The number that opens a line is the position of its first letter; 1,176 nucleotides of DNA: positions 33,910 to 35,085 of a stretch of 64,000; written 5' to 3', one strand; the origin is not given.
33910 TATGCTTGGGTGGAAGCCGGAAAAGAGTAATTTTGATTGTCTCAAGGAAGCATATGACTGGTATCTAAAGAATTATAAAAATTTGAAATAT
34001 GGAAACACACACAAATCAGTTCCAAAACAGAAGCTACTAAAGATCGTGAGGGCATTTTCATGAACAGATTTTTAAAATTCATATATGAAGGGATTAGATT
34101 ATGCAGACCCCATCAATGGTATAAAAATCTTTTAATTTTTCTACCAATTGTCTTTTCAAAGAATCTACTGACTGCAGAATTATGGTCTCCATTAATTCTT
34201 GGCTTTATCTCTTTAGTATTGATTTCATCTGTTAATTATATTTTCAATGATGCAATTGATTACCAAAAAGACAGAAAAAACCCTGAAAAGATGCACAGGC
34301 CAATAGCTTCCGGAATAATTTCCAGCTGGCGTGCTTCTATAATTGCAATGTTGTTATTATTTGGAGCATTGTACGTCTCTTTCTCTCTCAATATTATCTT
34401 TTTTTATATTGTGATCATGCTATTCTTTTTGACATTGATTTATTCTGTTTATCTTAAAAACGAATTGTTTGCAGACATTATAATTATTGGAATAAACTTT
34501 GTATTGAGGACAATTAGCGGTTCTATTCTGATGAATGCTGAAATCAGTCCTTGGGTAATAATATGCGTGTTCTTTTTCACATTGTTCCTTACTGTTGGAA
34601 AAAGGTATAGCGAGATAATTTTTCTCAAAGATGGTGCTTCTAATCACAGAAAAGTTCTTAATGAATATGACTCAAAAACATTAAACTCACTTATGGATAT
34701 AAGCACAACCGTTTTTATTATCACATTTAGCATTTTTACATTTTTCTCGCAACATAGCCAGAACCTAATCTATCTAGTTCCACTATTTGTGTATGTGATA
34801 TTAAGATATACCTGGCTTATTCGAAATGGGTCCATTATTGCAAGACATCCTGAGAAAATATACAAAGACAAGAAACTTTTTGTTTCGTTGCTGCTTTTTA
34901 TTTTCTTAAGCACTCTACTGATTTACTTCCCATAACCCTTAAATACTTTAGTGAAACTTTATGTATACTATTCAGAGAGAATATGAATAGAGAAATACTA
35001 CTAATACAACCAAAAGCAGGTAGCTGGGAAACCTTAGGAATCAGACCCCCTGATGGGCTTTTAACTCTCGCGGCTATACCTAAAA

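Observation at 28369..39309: Mycobacterial DPA-like module: UbiA-type phosphoribosyltransferase, PAP2 phosphatase, SDRs and GT-C enzymes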

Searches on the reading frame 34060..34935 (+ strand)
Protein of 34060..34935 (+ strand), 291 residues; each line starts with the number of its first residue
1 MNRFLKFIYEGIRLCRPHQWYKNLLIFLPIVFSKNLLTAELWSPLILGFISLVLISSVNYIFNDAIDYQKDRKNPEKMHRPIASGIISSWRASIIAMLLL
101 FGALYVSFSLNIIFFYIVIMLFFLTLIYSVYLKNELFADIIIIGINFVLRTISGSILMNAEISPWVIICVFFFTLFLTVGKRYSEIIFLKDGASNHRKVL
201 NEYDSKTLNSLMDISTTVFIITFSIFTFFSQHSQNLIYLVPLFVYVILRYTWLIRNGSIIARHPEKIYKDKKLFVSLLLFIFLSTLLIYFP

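Call 4: search_protein_families(library=pfam, proteins=[window:34060-34935:+], max_evalue=0.01)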
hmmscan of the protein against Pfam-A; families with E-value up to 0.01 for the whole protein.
window:34060-34935:+ (291 aa): 1 family
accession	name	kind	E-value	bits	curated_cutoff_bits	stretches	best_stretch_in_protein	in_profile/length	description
PF01040.23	UbiA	-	1.3e-25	90.5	34.2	1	42-256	19-234/250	UbiA prenyltransferase family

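Call 5: search_protein_families(library=ncbifam, proteins=[window:34060-34935:+], max_evalue=0.01)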
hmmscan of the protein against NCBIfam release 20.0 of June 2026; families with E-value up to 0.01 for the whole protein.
window:34060-34935:+ (291 aa): 22 families
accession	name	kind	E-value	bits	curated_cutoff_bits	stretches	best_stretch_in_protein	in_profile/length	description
NF008977.0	PRK12324.1-2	equivalog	2.3e-55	188.1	234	1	8-286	2-285/297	decaprenyl-phosphate phosphoribosyltransferase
NF008978.0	PRK12324.1-4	equivalog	1.5e-49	168.7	207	1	12-289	36-320/322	decaprenyl-phosphate phosphoribosyltransferase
NF006088.0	PRK08238.1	equivalog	3.8e-47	161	351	1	12-253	196-439/482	UbiA family prenyltransferase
NF008976.0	PRK12324.1-1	equivalog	2e-39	135.8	474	1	12-282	22-295/306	decaprenyl-phosphate phosphoribosyltransferase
NF009523.0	PRK12884.1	equivalog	4.3e-19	68.8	269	1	42-284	36-272/279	prenyltransferase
TIGR01475.1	ubiA_other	subfamily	2.5e-11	43.6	180.8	1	27-288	17-281/282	UbiA-like polyprenyltransferase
NF035940.1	prenyl_rel_EboC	equivalog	3.5e-10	39.8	250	1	42-170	38-164/292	UbiA-like protein EboC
NF041585.1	MqnP_Cj_Hp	exception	1e-09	38.3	375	1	19-285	13-276/281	menaquinone biosynthesis prenyltransferase MqnP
NF005742.0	PRK07566.1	equivalog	1e-08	34.7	313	1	51-174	74-200/315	chlorophyll synthase ChlG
NF009515.0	PRK12874.1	equivalog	1.8e-08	34.1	392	1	21-283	22-281/291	4-hydroxybenzoate polyprenyltransferase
TIGR01474.1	ubiA_proteo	equivalog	1.3e-07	31.4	275.45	1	12-247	5-242/282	4-hydroxybenzoate octaprenyltransferase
NF009521.0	PRK12882.1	equivalog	8.2e-07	28.5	296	1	49-141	45-135/280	geranylgeranylglycerol-phosphate geranylgeranyltransferase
TIGR01473.1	cyoE_ctaB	equivalog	1.2e-06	28.6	210.3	1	42-286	34-275/281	heme o synthase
TIGR01476.1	chlor_syn_BchG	subfamily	3.6e-06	26.6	212.3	1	12-160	4-158/283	(bacterio)chlorophyll synthase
NF009522.0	PRK12883.1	equivalog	5.5e-06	26.1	353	1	45-186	39-179/279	geranylgeranylglycerol-phosphate geranylgeranyltransferase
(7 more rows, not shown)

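Call 11: search_solved_structures(query=window:34060-34935:+, max_evalue=1, show_alignments=2)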
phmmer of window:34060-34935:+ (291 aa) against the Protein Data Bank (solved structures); distinct sequences matched with E-value up to 1: 3.
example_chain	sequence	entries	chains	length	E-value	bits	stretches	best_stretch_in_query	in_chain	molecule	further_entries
8j8j_D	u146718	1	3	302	1.2e-31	113.6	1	12-281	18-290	Decaprenyl-phosphate phosphoribosyltransferase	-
8j8k_A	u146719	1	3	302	6.5e-24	88.2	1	12-281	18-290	Decaprenyl-phosphate phosphoribosyltransferase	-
8g1y_A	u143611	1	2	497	0.48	13.2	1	221-263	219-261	Threonine synthase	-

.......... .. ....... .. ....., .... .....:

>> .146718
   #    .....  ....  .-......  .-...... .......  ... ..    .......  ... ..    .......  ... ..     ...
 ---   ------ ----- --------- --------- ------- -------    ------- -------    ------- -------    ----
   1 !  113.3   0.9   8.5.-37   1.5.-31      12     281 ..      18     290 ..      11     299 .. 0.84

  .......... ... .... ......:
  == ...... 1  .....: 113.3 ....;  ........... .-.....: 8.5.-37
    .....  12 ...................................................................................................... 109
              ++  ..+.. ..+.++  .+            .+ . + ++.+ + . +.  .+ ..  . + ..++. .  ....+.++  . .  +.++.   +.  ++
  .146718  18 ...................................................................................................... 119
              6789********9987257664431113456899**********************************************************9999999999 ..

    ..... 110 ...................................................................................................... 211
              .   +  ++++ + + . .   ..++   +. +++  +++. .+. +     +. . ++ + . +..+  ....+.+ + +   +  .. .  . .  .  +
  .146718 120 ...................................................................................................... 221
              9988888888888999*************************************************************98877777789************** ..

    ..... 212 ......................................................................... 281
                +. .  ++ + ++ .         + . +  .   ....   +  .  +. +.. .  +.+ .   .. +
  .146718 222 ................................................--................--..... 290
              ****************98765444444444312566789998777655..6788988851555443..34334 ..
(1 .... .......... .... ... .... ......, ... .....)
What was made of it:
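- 34060..34935 (+): Polyprenyl-phosphate 5-phosphoribosyltransferase (PPPRS; Rv3806c/DPPR-synthase branch of the UbiA family), 291 aa. The only PDB sequence hit is Rv3806c, E 1.2e-31, full length (call 11).
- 34246..34314 (+): Loop-II motif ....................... (N63, D64, D67, D71, K77, R80). Aligns to Rv3806c N73, D74, D77, D81, K87, R90 (call 11).
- The only PDB sequence hit is Rv3806c, E 1.2e-31 (call 11).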

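Call 12: find_homologous_proteins(query=window:34060-34935:+, max_evalue=1e-10)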
Query window:34060-34935:+ (291 aa): 988 proteins with E <= 1e-10 among 4017 candidates; the best 120 are listed.
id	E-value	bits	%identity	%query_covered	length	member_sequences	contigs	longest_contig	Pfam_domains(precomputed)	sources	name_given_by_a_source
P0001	7.2e-163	559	90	100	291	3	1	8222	PF01040.24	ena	-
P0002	6.9e-126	438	70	100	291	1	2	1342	PF01040.24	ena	-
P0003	4.2e-92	327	54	94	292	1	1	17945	PF01040.24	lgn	-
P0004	2.6e-89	318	54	96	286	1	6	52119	PF01040.24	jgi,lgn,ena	-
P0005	2.3e-82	295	52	96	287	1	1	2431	PF01040.24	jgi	jgi:4-hydroxybenzoate polyprenyltransferase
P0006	9.9e-80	286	48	96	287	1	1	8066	PF01040.24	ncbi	-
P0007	2.1e-79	285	49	96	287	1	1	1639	PF01040.24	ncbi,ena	-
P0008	1.4e-78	282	46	96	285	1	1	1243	PF01040.24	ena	-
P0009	1.8e-78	282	46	100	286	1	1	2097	PF01040.24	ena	-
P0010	2.5e-78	282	48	96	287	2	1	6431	PF01040.24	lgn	-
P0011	9.7e-78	280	46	96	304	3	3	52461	PF01040.24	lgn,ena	-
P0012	1.3e-77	279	46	95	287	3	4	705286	PF01040.24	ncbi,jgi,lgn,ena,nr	ncbi:decaprenyl-phosphate phosphoribosyltransferase [Candidatus Woesearchaeota archaeon]|nr:decapren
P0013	6.1e-77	277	49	95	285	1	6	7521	PF01040.24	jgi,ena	-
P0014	1.0e-76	276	48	97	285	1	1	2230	PF01040.24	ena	-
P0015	2.4e-76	275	49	96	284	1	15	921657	PF01040.24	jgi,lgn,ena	jgi:4-hydroxybenzoate polyprenyltransferase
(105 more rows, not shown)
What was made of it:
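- It belongs to the UbiA superfamily, and JGI's automatic name for homologues is '4-hydroxybenzoate polyprenyltransferase' (call 12).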

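Call 14: find_encoding_contigs(protein=window:34060-34935:+, flank=10000, max_places=4)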
Protein window:34060-34935:+ (291 aa): 5 contigs read that carry it; 4 places shown.
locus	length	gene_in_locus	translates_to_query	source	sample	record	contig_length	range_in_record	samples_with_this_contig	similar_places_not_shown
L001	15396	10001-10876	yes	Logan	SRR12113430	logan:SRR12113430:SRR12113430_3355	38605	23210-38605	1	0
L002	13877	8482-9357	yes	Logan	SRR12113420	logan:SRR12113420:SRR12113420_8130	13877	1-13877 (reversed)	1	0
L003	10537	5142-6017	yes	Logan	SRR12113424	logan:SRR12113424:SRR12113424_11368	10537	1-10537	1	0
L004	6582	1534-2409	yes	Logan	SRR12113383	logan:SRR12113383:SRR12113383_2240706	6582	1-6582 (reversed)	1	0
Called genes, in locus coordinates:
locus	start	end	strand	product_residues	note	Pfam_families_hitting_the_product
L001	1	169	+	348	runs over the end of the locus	PF01370:Epimerase, PF04321:RmlD_sub_bind (weak), PF16363:GDP_Man_Dehyd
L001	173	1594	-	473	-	PF02310:B12-binding, PF04055:Radical_SAM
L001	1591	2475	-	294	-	PF04055:Radical_SAM, PF13186:SPASM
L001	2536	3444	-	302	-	PF03706:LPG_synthase_TM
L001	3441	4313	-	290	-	PF00535:Glycos_transf_2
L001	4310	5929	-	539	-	PF02366:PMT (weak), PF13231:PMT_2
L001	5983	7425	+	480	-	-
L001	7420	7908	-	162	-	PF01569:PAP2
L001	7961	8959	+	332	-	PF01073:3Beta_HSD, PF01370:Epimerase, PF02719:Polysacc_synt_2 (faint), PF04321:RmlD_sub_bind, PF05368:NmrA, PF13460:NAD_binding_10, PF16363:GDP_Man_Dehyd, PF07993:NAD_binding_4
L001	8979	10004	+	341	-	PF00106:adh_short (faint), PF01073:3Beta_HSD, PF01370:Epimerase, PF02719:Polysacc_synt_2, PF04321:RmlD_sub_bind, PF13460:NAD_binding_10, PF16363:GDP_Man_Dehyd, PF07993:NAD_binding_4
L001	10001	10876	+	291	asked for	PF01040:UbiA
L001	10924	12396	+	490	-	PF02310:B12-binding, PF04055:Radical_SAM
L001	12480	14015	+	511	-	PF02366:PMT, PF13231:PMT_2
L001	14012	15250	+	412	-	-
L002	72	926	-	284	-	PF04055:Radical_SAM, PF13186:SPASM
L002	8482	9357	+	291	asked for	PF01040:UbiA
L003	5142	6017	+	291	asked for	PF01040:UbiA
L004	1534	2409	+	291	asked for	PF01040:UbiA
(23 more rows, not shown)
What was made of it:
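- Checked: PAP2 ORF 31479-32048 (-): the start is probably the ATG at 31967, giving 162 aa as called on near-identical contigs (call 14).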

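Call 21: find_related_loci(query=A1, collection=genome_contigs, flank=10000)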
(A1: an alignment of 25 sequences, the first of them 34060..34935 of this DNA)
Query A1 (291 aa) in genome_contigs; peptide patterns used: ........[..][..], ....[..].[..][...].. (x = any residue, [..] = any of these).
535 stretches matched a pattern; 479 encode a relative of the query (tblastn E <= 1e-3); the best 80 are kept; 80 distinct loci.
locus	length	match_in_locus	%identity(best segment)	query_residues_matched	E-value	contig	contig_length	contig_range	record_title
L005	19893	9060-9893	46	12-290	7e-84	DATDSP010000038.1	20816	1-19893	MAG TPA_asm: Candidatus Nanoarchaeia archaeon isolate SMAG_U8006 k141_1737645, whole genome shotgun sequence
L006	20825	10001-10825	46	16-290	2e-83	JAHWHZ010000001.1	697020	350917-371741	MAG: Candidatus Woesearchaeota archaeon isolate Yap200.bin2.134 contig_6, whole genome shotgun sequence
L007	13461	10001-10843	46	8-290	2e-81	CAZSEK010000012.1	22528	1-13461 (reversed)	MAG TPA_asm: uncultured Methanosarcinales archaeon isolate SRP256446_co1_197 genome assembly, contig: NODE_645_length_22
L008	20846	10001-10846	48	2-289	2e-81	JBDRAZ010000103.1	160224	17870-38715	MAG: archaeon isolate MEGAHIT-group-1.1032 k141_13070647, whole genome shotgun sequence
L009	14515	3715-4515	50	12-279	1e-80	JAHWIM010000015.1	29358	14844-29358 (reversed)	MAG: Candidatus Woesearchaeota archaeon isolate YT1_562 k127_16795715, whole genome shotgun sequence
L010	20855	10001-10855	49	4-290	4e-80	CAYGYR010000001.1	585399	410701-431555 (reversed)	MAG TPA_asm: uncultured Methanosarcinales archaeon isolate ERP119294_co1_430 genome assembly, contig: NODE_8_length_5853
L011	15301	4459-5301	48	8-289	1e-78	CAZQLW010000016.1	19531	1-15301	MAG TPA_asm: uncultured Methanosarcinales archaeon isolate SRP077602_co2_353 genome assembly, contig: NODE_4174_length_1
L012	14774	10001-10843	44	9-290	5e-78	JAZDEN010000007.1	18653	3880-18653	MAG: archaeon isolate MEGAHIT-group-0.152 k141_17085694, whole genome shotgun sequence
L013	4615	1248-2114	48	1-290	1e-77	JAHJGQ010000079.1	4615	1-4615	MAG: Nanoarchaeota archaeon isolate Modern_marine_glass_biofilm.mb.79 Modern_marine_glas.mb.79_k141_733961, whole genome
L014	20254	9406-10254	49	8-291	8e-78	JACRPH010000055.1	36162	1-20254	MAG: Candidatus Woesearchaeota archaeon isolate NC_groundwater_1982_Pr3_S-0.2um_39_12 scaffold_339364, whole genome shot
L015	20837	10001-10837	46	10-289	2e-77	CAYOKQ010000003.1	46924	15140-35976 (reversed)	MAG TPA_asm: uncultured Methanosarcinales archaeon isolate binchicken_co125_1105 genome assembly, contig: NODE_1532_leng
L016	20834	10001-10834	45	13-290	2e-77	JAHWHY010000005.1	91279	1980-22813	MAG: Candidatus Woesearchaeota archaeon isolate Yap150.bin7.227 contig-145_327, whole genome shotgun sequence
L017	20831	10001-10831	48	12-290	2e-77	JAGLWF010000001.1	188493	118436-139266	MAG: Nanoarchaeota archaeon isolate RS_12_14 ZL285.bin.14.fa_1, whole genome shotgun sequence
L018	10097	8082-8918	50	12-291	4e-77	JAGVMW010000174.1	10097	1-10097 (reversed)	MAG: archaeon isolate DeMMO3_35 c_000000039462, whole genome shotgun sequence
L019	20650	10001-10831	50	14-291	3e-77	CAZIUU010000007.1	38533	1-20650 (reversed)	MAG TPA_asm: uncultured Methanosarcinales archaeon isolate binchicken_co251_991 genome assembly, contig: NODE_1460_lengt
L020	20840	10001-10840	46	8-289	9e-77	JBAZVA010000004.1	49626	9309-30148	MAG: Candidatus Woesearchaeota archaeon isolate SO_2017_GW1_241 NODE_3505_length_49626_cov_1.106851_OW334_2017, whole ge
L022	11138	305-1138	45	13-290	1e-76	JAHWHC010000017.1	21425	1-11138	MAG: Candidatus Woesearchaeota archaeon isolate FT1_425 k127_11586940, whole genome shotgun sequence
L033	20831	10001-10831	48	12-289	8e-75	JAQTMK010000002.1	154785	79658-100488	MAG: Candidatus Nanoarchaeia archaeon isolate STA_39 NODE_216_length_154785_cov_4.809127_Sandtown_A, whole genome shotgu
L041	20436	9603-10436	46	10-289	8e-74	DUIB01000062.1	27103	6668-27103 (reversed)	MAG TPA_asm: Candidatus Woesearchaeota archaeon isolate UBA12459 contig_34183, whole genome shotgun sequence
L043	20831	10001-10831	44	12-289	1e-73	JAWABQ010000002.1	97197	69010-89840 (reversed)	MAG: Candidatus Woesearchaeota archaeon isolate JZ-4_201808_bins_194 JZ-4_201808_bins_194_scaffold_2, whole genome shotg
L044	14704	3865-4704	44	10-290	1e-73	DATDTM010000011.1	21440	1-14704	MAG TPA_asm: Candidatus Nanoarchaeia archaeon isolate SMAG_U8031 k141_850955, whole genome shotgun sequence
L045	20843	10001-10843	43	8-289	3e-73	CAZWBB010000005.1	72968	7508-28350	MAG TPA_asm: uncultured Methanosarcinales archaeon isolate SRP077602_co2_374 genome assembly, contig: NODE_509_length_72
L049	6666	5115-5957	45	8-289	2e-72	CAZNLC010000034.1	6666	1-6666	MAG TPA_asm: uncultured Methanosarcinales archaeon isolate binchicken_co256_30 genome assembly, contig: NODE_34689_lengt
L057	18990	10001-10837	44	12-291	1e-71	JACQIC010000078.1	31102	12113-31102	MAG: Candidatus Aenigmatarchaeota archaeon isolate NC_groundwater_1115_Ag_S-0.1um_41_83 S_p1_S3_coassembly_k141_1960705,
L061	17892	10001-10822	42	16-289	5e-71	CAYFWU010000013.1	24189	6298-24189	MAG TPA_asm: uncultured archaeon isolate ERP108616_co2_128 genome assembly, contig: NODE_2875_length_24189_cov_7.657537,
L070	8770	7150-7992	45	10-290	4e-69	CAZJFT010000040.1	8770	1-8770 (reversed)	MAG TPA_asm: uncultured Methanosarcinales archaeon isolate binchicken_co22_118 genome assembly, contig: NODE_7931_length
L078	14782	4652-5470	43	16-290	3e-68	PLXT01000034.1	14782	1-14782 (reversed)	MAG: Methanobacterium sp. isolate palsa_68 73.20120700_P3D.344_contig_37041, whole genome shotgun sequence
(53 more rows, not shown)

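Call 25: search_protein_families(library=pfam, alignment_id=A2, max_evalue=0.001)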
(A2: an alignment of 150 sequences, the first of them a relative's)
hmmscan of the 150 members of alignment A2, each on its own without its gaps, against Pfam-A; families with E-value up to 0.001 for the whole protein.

A. member 1, L005:7845-8942:+ (365 aa): 1 family
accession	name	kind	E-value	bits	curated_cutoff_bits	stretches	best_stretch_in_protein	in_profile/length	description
PF04015.17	DUF362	-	1.8e-25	90.6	24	1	49-251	2-199/200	Domain of unknown function (DUF362)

B. families by the number of members that match (of 150 scanned): 122 families (the first 25 are shown)
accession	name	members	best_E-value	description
PF04015.17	DUF362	21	7.6e-31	Domain of unknown function (DUF362)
PF13231.12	PMT_2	15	1.4e-18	Dolichyl-phosphate-mannose-protein mannosyltransferase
PF02366.24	PMT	10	1.4e-10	Dolichyl-phosphate-mannose-protein mannosyltransferase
PF00534.26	Glycos_transf_1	8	1.2e-45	Glycosyl transferases group 1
PF13692.12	Glyco_trans_1_4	8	5.8e-32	Glycosyl transferases group 1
PF03901.23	Glyco_transf_22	8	3.3e-08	Alg9-like mannosyltransferase family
PF01593.30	Amino_oxidase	7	4e-36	Flavin containing amine oxidoreductase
PF01569.27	PAP2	7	4.1e-17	PAP2 superfamily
PF12804.13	NTP_transf_3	7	4.9e-14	MobA-like NTP transferase domain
PF13263.12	PHP_C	7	5.9e-13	PHP-associated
PF02811.25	PHP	7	6.4e-13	PHP domain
PF01266.30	DAO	7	3.7e-11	FAD dependent oxidoreductase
PF13450.12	NAD_binding_8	7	4.9e-11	NAD(P)-binding Rossmann-like domain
PF00483.29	NTP_transferase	6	1.7e-37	Nucleotidyl transferase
PF00535.33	Glycos_transf_2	6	3.8e-32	Glycosyl transferase family 2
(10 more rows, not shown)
